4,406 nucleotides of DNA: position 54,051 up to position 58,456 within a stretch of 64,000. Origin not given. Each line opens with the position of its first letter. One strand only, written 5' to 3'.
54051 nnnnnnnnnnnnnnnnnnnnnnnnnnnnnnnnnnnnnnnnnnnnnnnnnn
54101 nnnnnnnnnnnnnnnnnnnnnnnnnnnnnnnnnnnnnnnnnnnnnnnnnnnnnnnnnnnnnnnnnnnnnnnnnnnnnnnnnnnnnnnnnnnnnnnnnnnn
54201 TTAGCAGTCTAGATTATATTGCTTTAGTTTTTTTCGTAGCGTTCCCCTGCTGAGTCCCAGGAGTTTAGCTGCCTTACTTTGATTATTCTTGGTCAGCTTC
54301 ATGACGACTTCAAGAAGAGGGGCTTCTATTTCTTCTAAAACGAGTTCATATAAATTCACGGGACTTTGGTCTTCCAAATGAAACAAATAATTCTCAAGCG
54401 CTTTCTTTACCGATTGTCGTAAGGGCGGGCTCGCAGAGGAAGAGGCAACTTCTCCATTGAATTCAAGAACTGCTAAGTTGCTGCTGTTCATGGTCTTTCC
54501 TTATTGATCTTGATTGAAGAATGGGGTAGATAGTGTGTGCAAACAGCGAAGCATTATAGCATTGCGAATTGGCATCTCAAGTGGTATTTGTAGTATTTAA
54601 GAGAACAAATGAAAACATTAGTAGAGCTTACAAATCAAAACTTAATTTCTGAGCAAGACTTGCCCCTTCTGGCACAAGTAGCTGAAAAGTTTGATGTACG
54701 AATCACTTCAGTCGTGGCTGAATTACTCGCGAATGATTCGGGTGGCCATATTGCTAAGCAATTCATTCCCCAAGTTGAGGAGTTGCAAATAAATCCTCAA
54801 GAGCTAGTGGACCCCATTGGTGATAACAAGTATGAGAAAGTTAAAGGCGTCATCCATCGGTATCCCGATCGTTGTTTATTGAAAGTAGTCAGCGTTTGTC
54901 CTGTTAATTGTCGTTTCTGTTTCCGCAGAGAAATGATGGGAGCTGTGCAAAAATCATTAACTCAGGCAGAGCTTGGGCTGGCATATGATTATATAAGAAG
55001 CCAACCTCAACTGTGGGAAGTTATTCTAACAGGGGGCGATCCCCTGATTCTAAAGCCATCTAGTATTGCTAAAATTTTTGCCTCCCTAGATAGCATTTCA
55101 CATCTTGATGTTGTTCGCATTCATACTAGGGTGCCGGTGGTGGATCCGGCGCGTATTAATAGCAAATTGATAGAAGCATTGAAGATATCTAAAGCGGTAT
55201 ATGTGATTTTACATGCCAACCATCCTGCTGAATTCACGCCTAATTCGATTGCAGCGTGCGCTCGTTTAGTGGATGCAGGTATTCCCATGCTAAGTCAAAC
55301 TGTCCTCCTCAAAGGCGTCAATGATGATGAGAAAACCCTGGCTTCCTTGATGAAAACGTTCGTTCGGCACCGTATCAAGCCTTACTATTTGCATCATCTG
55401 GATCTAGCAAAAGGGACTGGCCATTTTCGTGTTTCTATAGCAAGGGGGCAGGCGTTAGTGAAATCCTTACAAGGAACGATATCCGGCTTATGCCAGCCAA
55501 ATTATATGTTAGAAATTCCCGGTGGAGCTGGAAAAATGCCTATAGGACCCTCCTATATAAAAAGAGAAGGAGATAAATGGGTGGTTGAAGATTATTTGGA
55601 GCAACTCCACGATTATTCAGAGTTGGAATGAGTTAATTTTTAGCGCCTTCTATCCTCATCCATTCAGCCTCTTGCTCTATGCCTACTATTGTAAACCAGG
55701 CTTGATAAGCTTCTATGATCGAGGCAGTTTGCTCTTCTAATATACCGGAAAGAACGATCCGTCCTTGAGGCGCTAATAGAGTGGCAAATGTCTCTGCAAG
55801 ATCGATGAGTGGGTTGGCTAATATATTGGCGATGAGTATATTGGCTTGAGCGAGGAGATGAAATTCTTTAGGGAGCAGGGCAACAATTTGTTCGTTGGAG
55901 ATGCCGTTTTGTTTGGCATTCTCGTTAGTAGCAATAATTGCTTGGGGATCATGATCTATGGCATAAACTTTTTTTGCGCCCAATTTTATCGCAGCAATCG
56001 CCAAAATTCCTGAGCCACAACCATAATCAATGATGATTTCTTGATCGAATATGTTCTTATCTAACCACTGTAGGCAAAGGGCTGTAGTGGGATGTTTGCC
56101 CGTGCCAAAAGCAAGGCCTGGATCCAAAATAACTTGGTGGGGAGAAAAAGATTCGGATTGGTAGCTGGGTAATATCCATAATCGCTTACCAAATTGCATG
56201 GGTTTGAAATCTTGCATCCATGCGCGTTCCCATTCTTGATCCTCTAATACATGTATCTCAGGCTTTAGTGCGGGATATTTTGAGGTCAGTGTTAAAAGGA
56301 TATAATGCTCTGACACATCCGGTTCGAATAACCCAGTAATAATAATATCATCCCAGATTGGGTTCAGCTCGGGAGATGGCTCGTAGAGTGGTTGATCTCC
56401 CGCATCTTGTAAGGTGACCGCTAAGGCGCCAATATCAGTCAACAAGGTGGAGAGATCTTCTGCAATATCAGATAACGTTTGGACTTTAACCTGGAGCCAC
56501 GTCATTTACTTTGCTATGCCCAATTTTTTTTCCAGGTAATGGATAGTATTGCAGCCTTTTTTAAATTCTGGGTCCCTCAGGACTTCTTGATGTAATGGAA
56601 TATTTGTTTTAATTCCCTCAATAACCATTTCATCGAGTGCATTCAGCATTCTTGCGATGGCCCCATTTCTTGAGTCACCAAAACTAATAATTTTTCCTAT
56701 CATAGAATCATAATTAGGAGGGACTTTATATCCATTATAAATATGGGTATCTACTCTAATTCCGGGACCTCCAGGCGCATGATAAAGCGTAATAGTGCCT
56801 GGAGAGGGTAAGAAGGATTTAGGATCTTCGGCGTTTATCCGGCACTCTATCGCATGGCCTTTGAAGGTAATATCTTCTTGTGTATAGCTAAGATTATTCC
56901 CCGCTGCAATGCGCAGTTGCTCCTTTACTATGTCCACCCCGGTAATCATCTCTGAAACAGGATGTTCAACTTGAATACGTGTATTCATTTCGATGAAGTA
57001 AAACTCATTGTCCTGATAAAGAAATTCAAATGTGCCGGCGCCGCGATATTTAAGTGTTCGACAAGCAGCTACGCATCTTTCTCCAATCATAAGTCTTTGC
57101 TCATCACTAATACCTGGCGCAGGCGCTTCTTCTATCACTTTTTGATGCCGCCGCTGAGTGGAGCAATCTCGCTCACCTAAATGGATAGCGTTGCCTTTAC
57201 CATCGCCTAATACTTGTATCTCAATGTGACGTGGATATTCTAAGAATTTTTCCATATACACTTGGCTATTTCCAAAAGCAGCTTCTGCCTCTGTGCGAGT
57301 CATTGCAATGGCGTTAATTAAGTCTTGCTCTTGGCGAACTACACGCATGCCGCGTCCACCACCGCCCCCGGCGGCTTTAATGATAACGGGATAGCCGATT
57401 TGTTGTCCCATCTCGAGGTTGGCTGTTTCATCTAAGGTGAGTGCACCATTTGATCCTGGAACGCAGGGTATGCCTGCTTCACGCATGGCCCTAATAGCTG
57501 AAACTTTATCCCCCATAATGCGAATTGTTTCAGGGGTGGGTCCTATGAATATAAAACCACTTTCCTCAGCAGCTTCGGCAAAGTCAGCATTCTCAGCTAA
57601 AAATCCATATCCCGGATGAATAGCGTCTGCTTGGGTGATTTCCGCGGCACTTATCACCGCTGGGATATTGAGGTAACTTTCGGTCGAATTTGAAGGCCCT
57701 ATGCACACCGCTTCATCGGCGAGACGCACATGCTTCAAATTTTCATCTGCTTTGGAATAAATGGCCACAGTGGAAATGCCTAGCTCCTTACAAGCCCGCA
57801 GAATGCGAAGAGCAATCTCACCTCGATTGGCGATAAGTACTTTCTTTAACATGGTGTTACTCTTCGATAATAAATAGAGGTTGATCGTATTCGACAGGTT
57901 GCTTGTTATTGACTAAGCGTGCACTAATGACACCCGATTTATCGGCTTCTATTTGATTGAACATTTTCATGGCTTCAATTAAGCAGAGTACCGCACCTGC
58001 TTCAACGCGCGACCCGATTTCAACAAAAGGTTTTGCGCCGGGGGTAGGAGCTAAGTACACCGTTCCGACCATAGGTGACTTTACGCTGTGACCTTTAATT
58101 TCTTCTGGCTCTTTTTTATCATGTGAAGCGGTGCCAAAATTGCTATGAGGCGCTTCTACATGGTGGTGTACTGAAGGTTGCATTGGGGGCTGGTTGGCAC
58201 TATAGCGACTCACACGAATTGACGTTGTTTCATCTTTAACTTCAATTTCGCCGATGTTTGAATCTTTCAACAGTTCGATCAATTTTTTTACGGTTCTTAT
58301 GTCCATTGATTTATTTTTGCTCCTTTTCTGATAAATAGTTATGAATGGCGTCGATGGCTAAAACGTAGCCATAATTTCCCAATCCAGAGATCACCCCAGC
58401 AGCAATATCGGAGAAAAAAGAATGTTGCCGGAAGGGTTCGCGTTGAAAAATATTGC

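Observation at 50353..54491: icmH-icmF are fused onto the fis-purH-purD operon with no room for a promoter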

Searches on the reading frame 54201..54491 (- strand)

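Call 3: search_protein_families(library=ncbifam, proteins=[window:54201-54491:-])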
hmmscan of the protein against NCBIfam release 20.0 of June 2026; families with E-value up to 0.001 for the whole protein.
window:54201-54491:- (96 aa): 11 families
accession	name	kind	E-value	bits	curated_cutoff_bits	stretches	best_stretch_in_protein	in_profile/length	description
NF001659.0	PRK00430.1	equivalog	1.7e-32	112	99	1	14-94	17-97/98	DNA-binding transcriptional regulator Fis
NF002517.0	PRK01905.1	equivalog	2.3e-23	82.6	122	1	22-94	4-76/77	Fis family transcriptional regulator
TIGR01818.1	ntrC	equivalog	3e-12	46.1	558.6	1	15-91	381-462/463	nitrogen regulation protein NR(I)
NF041552.1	TF_PrdR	equivalog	8.7e-08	30.9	795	1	6-93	496-577/577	sigma-54 dependent transcriptional regulator PrdR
TIGR02040.1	PpsR-CrtJ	equivalog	3e-07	29.8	275.4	1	51-94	396-442/442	transcriptional regulator PpsR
NF041906.1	V4R_TF_MobR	exception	1.7e-05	23.6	999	1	45-92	497-544/544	phenol degradation transcriptional regulator MobR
NF008176.1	PRK10923.1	equivalog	4.5e-05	22.2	620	1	34-94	408-468/469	nitrogen regulation protein NR(I)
NF008485.2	PRK11388.1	equivalog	5.4e-05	21.7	551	1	38-95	581-638/643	dihydroxyacetone kinase operon transcriptional regulator DhaR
TIGR02974.1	phageshock_pspF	equivalog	0.00014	21.2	443.55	1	29-92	274-336/336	phage shock protein operon transcriptional activator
NF050807.1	TransRegFlbDCaul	equivalog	0.00022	20.2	750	1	47-93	393-439/454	sigma-54-dependent transcriptional regulator FlbD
NF008469.0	PRK11361.1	equivalog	0.00092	18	714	1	8-95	373-457/461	acetoacetate metabolism transcriptional regulator AtoC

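Call 4: search_protein_families(library=pfam, proteins=[window:54201-54491:-])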
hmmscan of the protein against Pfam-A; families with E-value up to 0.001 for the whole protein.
window:54201-54491:- (96 aa): 1 family
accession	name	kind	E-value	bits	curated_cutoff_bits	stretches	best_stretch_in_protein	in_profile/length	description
PF02954.25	HTH_8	-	7.8e-16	58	22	1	52-92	2-42/42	Bacterial regulatory protein, Fis family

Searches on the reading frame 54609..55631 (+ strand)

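Call 3: search_protein_families(library=ncbifam, proteins=[window:54609-55631:+])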
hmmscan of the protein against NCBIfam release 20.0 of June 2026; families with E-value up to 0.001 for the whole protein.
window:54609-55631:+ (340 aa): 9 families
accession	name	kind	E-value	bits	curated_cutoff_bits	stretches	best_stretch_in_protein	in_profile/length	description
TIGR03822.1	AblA_like_2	hypoth_equivalog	7.6e-133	442.5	396.25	1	2-317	2-320/321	lysine-2,3-aminomutase-like protein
TIGR03820.1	lys_2_3_AblA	equivalog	3.1e-86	289.7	525.4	1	18-326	37-347/417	lysine 2,3-aminomutase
TIGR04468.1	arg_2_3_am_muta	equivalog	9.6e-81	271.5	600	1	6-332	18-347/351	arginine 2,3-aminomutase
TIGR04368.1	Glu_2_3_NH3_mut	equivalog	1.3e-77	261.1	650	1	13-329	78-395/404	glutamate 2,3-aminomutase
TIGR03821.1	EFP_modif_epmB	equivalog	4.5e-73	246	369.3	1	13-312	21-321/321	EF-P beta-lysylation protein EpmB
TIGR00238.1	TIGR00238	subfamily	6.8e-73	245.5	199.2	1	12-305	37-331/331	KamA family radical SAM protein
TIGR02666.1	moaA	equivalog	8.3e-05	21.7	284.05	0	92-288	15-217/336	GTP 3',8-cyclase MoaA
TIGR02495.1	NrdG2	equivalog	0.00038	19.9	131.15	0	95-162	24-88/193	anaerobic ribonucleoside-triphosphate reductase activating protein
NF041707.1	rSAM_YhhB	equivalog_domain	0.00038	19.5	445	0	89-162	4-85/369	cyclophane-forming radical SAM/SPASM peptide maturase YhhB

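Call 4: search_protein_families(library=pfam, proteins=[window:54609-55631:+])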
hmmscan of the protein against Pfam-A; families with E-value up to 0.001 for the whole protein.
window:54609-55631:+ (340 aa): 4 families
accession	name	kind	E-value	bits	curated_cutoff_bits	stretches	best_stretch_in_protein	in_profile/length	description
PF04055.27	Radical_SAM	-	7.8e-11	42.9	29.5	1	94-245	4-163/166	Radical SAM superfamily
PF12544.13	LAM_C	-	2.2e-05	25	26.7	1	285-329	2-47/127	Lysine-2,3-aminomutase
PF19238.5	Radical_SAM_2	-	9.7e-05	22.5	26.7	0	211-246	102-137/151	Radical SAM-like domain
PF13353.11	Fer4_12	-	0.00095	19.9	22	0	89-156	8-73/137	4Fe-4S single cluster domain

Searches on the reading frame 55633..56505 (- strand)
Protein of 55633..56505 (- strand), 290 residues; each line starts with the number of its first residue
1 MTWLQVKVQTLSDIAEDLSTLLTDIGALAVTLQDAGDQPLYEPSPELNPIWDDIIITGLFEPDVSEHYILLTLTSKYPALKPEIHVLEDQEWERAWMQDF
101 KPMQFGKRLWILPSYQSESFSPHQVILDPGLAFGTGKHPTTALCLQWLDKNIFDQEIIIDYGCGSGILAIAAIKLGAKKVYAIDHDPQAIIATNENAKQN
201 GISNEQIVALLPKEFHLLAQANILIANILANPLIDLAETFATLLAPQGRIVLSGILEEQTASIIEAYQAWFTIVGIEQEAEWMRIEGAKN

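Call 3: search_protein_families(library=ncbifam, proteins=[window:55633-56505:-])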
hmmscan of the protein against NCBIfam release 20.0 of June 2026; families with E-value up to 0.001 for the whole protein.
window:55633-56505:- (290 aa): 24 families
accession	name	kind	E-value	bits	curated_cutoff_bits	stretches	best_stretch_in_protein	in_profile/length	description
TIGR00406.1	prmA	equivalog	3.9e-76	256.2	183.15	1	3-283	1-288/288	50S ribosomal protein L11 methyltransferase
NF001785.0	PRK00517.2-2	equivalog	1.1e-41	142.9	188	1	70-283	60-275/282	50S ribosomal protein L11 methyltransferase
NF001786.0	PRK00517.2-4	equivalog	1.6e-41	142.2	327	1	77-285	67-270/277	50S ribosomal protein L11 methyltransferase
NF001790.0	PRK00517.3-3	equivalog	1.6e-40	139.1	269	1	69-286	37-258/262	50S ribosomal protein L11 methyltransferase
NF001784.0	PRK00517.2-1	equivalog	7.8e-38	130.6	244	1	72-269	66-270/290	50S ribosomal protein L11 methyltransferase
TIGR02469.1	CbiT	equivalog_domain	1.1e-10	41.9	78.3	1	152-253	17-121/124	precorrin-6Y C5,15-methyltransferase (decarboxylating) subunit CbiT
NF011529.0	PRK14968.1-3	equivalog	2.7e-10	40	162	1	153-206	33-85/198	putative methyltransferase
NF001556.0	PRK00377.1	equivalog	4.3e-08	33.2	238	1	151-266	37-157/198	cobalt-precorrin-6Y C(15)-methyltransferase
TIGR03534.1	RF_mod_PrmC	equivalog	6e-08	32.5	199.1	1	146-232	78-164/253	peptide chain release factor N(5)-glutamine methyltransferase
NF006138.0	PRK08287.1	equivalog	1.1e-07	31.9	210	1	140-266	19-143/189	decarboxylating cobalt-precorrin-6B (C(15))-methyltransferase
NF041081.1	prot_lys_mtase_Arch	equivalog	1.5e-07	31.6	200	1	153-231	8-87/142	protein-lysine N-methyltransferase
NF011528.0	PRK14968.1-2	equivalog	4.3e-07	29.7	171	1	152-205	36-88/205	putative methyltransferase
TIGR02021.1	BchM-ChlM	equivalog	2.4e-06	27.1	158.9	1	136-202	36-101/218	magnesium protoporphyrin IX methyltransferase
TIGR01983.1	UbiG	equivalog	3.1e-06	26.6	102.95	1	151-257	46-156/228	bifunctional 2-polyprenyl-6-hydroxyphenol methylase/3-demethylubiquinol 3-O-methyltransferase UbiG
NF005640.0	PRK07402.1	equivalog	4.7e-06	26.3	219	1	155-260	44-151/200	precorrin-6Y C5,15-methyltransferase subunit CbiT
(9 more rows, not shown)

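Call 4: search_protein_families(library=pfam, proteins=[window:55633-56505:-])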
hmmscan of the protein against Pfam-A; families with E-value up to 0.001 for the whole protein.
window:55633-56505:- (290 aa): 9 families
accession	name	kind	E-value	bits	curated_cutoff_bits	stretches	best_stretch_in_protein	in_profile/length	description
PF06325.19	PrmA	-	1.1e-87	294.8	22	1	2-289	1-295/296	Ribosomal protein L11 methyltransferase (PrmA)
PF13847.12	Methyltransf_31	-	1.2e-08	35.2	27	1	155-285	4-140/145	Methyltransferase domain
PF05175.20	MTS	-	1.9e-08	34.6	23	1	140-208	19-86/170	Methyltransferase small domain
PF13649.12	Methyltransf_25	-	5.9e-06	27.3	27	1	158-207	1-50/97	Methyltransferase domain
PF03602.21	Cons_hypoth95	-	9.6e-06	25.8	24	1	146-208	34-95/182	Conserved hypothetical protein 95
PF13489.12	Methyltransf_23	-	1.4e-05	25.3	27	1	152-259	20-123/164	Methyltransferase domain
PF02475.24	TRM5-TYW2_MTfase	-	2.8e-05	24.6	28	1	152-224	34-108/164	TRM5/TYW2 methyltransferase domain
PF01135.25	PCMT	-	0.0009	19.5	20.3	0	140-207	61-128/210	Protein-L-isoaspartate(D-aspartate) O-methyltransferase (PCMT)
PF08242.18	Methyltransf_12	-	0.00099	20.2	30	0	160-249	2-97/98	Methyltransferase domain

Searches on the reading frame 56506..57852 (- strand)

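Call 3: search_protein_families(library=ncbifam, proteins=[window:56506-57852:-])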
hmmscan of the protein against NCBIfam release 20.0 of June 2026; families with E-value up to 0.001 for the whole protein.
window:56506-57852:- (448 aa): 39 families (the best 25 are shown)
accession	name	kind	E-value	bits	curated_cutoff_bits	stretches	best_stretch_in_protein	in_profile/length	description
NF006367.0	PRK08591.1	subfamily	1.5e-232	772.2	597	1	1-445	1-446/451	acetyl-CoA carboxylase biotin carboxylase subunit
TIGR00514.1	accC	equivalog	2.1e-225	748.7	626.5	1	1-445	1-446/449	acetyl-CoA carboxylase biotin carboxylase subunit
NF006406.0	PRK08654.1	equivalog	2.2e-200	666.4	739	1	1-446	1-446/499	acetyl-CoA carboxylase biotin carboxylase subunit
NF004085.0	PRK05586.1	equivalog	5.1e-192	638.7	723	1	1-444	1-445/448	acetyl-CoA carboxylase biotin carboxylase subunit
NF009471.0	PRK12833.1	equivalog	2.1e-183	610.1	686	1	2-443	5-447/467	acetyl-CoA carboxylase biotin carboxylase subunit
NF006286.0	PRK08462.1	equivalog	4.1e-182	606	740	1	2-443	4-444/445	acetyl-CoA carboxylase biotin carboxylase subunit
NF009554.0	PRK12999.1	equivalog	6.2e-178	593.9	965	1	2-443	5-455/1147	pyruvate carboxylase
NF005525.0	PRK07178.1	equivalog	5.5e-175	582.5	768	1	1-442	1-441/471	acetyl-CoA carboxylase biotin carboxylase subunit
NF006287.0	PRK08463.1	equivalog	2.6e-161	537.7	775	1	1-444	1-445/479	acetyl-CoA carboxylase subunit A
TIGR01235.1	pyruv_carbox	equivalog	1.9e-160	535.7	1114.45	1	4-441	1-449/1143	pyruvate carboxylase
TIGR02712.1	urea_carbox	equivalog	3e-154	515.4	1303.85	1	3-442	2-441/1201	urea carboxylase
TIGR01369.1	CPSaseII_lrg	equivalog_domain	3.4e-16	58.1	1027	1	90-326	644-874/1052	carbamoyl-phosphate synthase (glutamine-hydrolyzing) large subunit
NF003671.0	PRK05294.1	equivalog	3.6e-15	54.7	599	1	90-325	641-870/1058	carbamoyl-phosphate synthase large subunit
NF002378.0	PRK01372.1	subfamily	2.1e-11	43.1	243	1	115-291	100-269/305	D-alanine--D-alanine ligase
NF004679.0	PRK06019.1-5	equivalog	2.9e-11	42.8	326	1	90-292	76-267/376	5-(carboxyamino)imidazole ribonucleotide synthase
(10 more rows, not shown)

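Call 4: search_protein_families(library=pfam, proteins=[window:56506-57852:-])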
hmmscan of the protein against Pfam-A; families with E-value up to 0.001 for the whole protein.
window:56506-57852:- (448 aa): 6 families
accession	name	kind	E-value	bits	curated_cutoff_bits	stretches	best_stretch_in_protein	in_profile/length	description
PF02786.22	CPSase_L_D2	-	3.9e-82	275.3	19.8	1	115-322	1-209/211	Carbamoyl-phosphate synthase L chain, ATP binding domain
PF00289.28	Biotin_carb_N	-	2e-47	160.7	25.5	1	1-110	1-110/110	Biotin carboxylase, N-terminal domain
PF02785.25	Biotin_carb_C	-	1.4e-39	135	32.4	1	336-441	1-107/108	Biotin carboxylase C-terminal domain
PF07478.18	Dala_Dala_lig_C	-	2.2e-10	40.8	24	1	144-291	27-174/204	D-ala D-ala ligase C-terminus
PF02222.28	ATP-grasp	-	1.8e-09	37.9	27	1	144-292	21-162/179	ATP-grasp domain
PF02655.19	ATP-grasp_3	-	7.5e-07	29.8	23.2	1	114-294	2-158/160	ATP-grasp domain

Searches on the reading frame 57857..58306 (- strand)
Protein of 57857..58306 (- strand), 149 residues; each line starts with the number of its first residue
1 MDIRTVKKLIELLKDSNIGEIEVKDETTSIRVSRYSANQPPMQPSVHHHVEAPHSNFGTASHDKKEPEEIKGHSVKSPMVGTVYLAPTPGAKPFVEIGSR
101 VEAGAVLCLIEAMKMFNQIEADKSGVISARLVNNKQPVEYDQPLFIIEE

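Call 3: search_protein_families(library=ncbifam, proteins=[window:57857-58306:-])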
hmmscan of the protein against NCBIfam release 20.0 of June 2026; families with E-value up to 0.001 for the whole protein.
window:57857-58306:- (149 aa): 14 families
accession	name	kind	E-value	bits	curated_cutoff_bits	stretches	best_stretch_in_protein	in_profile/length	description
TIGR00531.1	BCCP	equivalog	2.1e-45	155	115.2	1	1-148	1-155/156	acetyl-CoA carboxylase biotin carboxyl carrier protein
NF005457.0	PRK07051.1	equivalog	3.8e-21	75.1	87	1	73-148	4-79/80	acetyl-CoA carboxylase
NF006761.0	PRK09282.1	domain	7e-19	67.7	402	1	19-148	467-590/591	pyruvate carboxylase subunit B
NF004173.0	PRK05641.1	equivalog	4.4e-10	40.3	199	1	26-145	32-150/153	putative acetyl-CoA carboxylase biotin carboxyl carrier protein subunit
NF010643.0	PRK14040.1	subfamily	1.4e-09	37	892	1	52-147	524-594/595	oxaloacetate decarboxylase subunit alpha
NF005117.0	PRK06549.1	equivalog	5.5e-09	36.7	159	1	48-146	36-128/130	acetyl-CoA carboxylase biotin carboxyl carrier protein subunit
NF009554.0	PRK12999.1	equivalog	4.8e-08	31.3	965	1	62-147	1067-1145/1147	pyruvate carboxylase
TIGR01108.1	oadA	equivalog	1.5e-07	30.3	756.5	1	56-142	511-580/582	sodium-extruding oxaloacetate decarboxylase subunit alpha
TIGR01235.1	pyruv_carbox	equivalog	6.1e-07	27.3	1114.45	1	62-145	1064-1140/1143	pyruvate carboxylase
TIGR02712.1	urea_carbox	equivalog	6.9e-07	27.3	1303.85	1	51-147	1108-1200/1201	urea carboxylase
NF047903.1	MmDecMmdC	equivalog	8.9e-07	29.4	200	1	62-140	53-124/132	methylmalonyl-CoA decarboxylase subunit gamma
NF006079.0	PRK08225.1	equivalog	0.00033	20.7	95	1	92-134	14-56/70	acetyl-CoA carboxylase biotin carboxyl carrier protein subunit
NF011457.0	PRK14875.1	equivalog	0.00058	18.9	307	1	94-147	24-77/372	acetoin dehydrogenase dihydrolipoyllysine-residue acetyltransferase subunit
NF004547.1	PRK05889.1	equivalog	0.00067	19.8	75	0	94-133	17-56/71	biotin/lipoyl-binding carrier protein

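Call 4: search_protein_families(library=pfam, proteins=[window:57857-58306:-])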
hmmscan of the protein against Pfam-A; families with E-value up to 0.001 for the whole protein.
window:57857-58306:- (149 aa): 1 family
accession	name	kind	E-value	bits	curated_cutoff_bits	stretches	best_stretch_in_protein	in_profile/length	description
PF00364.28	Biotin_lipoyl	-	5.4e-19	68.2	22.1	1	74-147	2-73/73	Biotin-requiring enzyme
